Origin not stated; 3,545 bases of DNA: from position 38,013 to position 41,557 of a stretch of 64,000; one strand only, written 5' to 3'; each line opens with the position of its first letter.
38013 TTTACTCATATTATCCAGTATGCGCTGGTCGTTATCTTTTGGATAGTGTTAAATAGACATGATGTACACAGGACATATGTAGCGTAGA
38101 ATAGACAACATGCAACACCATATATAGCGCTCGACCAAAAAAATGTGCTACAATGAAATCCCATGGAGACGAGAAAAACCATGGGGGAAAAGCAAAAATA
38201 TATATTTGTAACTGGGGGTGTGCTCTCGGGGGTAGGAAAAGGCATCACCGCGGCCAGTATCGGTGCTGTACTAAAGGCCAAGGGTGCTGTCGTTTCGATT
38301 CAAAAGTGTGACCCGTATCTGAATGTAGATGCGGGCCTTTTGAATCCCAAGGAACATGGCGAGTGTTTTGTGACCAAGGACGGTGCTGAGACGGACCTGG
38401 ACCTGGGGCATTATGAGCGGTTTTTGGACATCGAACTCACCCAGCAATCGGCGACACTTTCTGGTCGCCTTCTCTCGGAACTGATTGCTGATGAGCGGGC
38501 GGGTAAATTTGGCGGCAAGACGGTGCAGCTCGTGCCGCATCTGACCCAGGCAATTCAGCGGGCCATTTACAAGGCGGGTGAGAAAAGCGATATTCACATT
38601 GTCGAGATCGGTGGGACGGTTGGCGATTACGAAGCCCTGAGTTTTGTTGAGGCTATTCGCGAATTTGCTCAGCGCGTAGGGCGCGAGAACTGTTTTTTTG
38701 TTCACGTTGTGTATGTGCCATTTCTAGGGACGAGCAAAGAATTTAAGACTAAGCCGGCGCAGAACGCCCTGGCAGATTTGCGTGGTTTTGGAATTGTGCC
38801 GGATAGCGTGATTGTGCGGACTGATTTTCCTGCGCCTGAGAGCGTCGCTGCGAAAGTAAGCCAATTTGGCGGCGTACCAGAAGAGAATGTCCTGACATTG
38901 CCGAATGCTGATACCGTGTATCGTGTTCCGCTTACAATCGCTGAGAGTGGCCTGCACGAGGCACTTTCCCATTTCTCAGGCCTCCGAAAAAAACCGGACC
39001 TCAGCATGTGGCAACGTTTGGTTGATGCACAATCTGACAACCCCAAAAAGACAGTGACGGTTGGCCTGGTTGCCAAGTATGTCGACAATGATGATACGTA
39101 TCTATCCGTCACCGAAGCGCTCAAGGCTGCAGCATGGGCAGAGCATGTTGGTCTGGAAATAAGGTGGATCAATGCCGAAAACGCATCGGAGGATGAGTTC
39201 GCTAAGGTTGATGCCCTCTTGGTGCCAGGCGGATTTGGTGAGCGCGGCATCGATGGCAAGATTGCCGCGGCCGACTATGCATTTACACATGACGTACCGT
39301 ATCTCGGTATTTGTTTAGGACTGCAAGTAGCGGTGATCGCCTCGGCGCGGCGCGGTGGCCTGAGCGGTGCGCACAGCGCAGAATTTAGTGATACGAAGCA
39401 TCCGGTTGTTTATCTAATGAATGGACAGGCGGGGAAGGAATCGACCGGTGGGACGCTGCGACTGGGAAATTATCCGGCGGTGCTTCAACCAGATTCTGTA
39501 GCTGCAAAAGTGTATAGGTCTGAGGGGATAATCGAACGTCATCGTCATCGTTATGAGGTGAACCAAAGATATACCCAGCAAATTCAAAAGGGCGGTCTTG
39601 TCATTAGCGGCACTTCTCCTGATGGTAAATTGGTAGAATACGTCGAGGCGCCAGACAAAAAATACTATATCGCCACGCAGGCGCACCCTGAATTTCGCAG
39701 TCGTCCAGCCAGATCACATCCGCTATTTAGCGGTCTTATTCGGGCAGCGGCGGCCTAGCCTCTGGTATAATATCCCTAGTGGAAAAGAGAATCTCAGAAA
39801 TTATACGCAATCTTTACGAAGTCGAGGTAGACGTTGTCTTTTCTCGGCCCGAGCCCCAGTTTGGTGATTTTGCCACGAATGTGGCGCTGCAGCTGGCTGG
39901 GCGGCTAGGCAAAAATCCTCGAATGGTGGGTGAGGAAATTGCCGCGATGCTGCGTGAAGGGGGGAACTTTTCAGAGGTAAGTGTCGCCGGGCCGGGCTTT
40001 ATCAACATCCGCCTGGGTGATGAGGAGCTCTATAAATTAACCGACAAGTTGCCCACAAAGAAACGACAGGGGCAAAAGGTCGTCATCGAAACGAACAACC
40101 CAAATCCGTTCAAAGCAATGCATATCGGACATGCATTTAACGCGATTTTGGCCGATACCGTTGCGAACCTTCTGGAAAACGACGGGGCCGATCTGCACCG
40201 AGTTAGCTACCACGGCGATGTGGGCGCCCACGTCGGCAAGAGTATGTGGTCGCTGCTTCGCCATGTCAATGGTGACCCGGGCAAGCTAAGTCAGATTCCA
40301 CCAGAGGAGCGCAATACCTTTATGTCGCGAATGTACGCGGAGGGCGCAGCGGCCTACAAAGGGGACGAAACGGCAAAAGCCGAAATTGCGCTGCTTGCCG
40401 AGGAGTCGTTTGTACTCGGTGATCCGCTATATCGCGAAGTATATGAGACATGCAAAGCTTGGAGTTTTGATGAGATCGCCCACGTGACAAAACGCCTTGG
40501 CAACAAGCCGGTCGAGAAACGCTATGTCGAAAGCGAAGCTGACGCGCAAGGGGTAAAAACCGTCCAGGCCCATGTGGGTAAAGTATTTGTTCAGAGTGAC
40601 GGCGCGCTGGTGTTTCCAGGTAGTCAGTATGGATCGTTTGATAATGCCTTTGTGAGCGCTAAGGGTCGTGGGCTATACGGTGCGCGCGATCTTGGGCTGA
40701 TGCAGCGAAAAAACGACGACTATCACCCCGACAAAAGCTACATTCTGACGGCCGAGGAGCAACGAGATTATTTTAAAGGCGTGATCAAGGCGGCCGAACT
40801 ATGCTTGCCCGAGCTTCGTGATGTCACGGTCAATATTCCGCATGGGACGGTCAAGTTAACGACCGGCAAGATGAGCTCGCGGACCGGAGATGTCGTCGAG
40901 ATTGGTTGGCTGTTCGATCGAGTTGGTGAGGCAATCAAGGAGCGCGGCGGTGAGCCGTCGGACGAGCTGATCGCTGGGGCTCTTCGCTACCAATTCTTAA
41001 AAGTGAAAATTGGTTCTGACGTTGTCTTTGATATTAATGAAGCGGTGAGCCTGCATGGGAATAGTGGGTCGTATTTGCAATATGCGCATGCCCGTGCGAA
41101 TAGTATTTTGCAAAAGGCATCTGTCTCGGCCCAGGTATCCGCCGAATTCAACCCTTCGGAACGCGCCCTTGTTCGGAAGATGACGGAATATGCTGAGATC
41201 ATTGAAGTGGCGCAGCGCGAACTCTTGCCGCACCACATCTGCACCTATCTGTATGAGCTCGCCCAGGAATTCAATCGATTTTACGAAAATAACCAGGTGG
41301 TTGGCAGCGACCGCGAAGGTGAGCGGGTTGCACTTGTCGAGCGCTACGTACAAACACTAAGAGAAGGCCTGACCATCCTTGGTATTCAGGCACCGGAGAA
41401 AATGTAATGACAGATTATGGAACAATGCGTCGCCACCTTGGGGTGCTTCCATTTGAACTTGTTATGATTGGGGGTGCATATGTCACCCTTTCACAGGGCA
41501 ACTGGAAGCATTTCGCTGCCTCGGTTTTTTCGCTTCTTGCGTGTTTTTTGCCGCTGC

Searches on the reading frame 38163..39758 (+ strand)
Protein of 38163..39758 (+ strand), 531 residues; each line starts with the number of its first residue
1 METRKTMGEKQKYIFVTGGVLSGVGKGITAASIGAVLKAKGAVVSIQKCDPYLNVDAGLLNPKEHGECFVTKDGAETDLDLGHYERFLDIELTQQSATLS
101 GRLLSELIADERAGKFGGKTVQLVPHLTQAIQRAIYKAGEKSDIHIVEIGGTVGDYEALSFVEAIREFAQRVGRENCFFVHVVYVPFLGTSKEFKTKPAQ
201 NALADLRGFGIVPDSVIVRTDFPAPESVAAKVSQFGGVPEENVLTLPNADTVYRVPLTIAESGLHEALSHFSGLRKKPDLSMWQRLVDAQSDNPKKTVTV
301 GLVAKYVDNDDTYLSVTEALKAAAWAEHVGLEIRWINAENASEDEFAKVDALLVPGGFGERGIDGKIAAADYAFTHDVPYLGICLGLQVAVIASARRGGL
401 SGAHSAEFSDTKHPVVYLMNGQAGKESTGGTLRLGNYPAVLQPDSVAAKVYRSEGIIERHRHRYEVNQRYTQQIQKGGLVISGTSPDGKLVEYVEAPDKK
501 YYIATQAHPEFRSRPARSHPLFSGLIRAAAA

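Call 93: search_protein_families(library=pfam, proteins=[window:38163-39758:+], max_evalue=0.00001)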
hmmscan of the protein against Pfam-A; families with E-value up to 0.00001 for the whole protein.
window:38163-39758:+ (531 aa): 3 families
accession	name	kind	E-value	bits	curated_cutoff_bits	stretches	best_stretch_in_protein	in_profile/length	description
PF06418.20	CTP_synth_N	-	8e-103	343.8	26.1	1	12-269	1-260/265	CTP synthase N-terminus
PF00117.34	GATase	-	2.5e-33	115.8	22.8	1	311-527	4-189/190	Glutamine amidotransferase class-I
PF07722.19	Peptidase_C26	-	1.9e-06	28.3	20.5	1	370-510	98-219/219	Peptidase C26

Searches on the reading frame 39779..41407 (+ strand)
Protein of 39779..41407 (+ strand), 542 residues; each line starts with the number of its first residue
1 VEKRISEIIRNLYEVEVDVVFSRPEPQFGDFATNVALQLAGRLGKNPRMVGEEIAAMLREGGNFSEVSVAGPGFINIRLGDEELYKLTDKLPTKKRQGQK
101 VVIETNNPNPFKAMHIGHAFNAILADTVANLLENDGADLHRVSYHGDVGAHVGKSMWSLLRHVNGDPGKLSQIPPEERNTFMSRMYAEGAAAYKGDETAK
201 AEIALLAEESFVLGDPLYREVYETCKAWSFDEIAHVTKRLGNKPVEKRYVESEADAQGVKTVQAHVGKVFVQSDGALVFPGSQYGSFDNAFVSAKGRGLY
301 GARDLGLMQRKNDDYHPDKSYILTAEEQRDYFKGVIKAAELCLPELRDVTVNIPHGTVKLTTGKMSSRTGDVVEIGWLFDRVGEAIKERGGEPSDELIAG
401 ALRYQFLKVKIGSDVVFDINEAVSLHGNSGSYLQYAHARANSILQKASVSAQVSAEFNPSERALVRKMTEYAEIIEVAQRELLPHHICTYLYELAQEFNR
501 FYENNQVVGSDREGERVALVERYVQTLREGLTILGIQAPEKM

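Call 93: search_protein_families(library=pfam, proteins=[window:39779-41407:+], max_evalue=0.00001)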
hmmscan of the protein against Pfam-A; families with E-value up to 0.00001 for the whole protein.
window:39779-41407:+ (542 aa): 3 families
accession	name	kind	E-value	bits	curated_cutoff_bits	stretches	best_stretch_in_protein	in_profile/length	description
PF05746.21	DALR_1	-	3.6e-31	108.1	22.3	1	433-542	1-117/117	DALR anticodon binding domain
PF03485.21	Arg_tRNA_synt_N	-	2.9e-20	73.1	21.5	1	2-79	4-85/85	Arginyl tRNA synthetase N terminal domain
PF00750.26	tRNA-synt_1d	-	9.6e-16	58.1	23.3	1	92-381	13-297/349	tRNA synthetases class I (R), catalytic domain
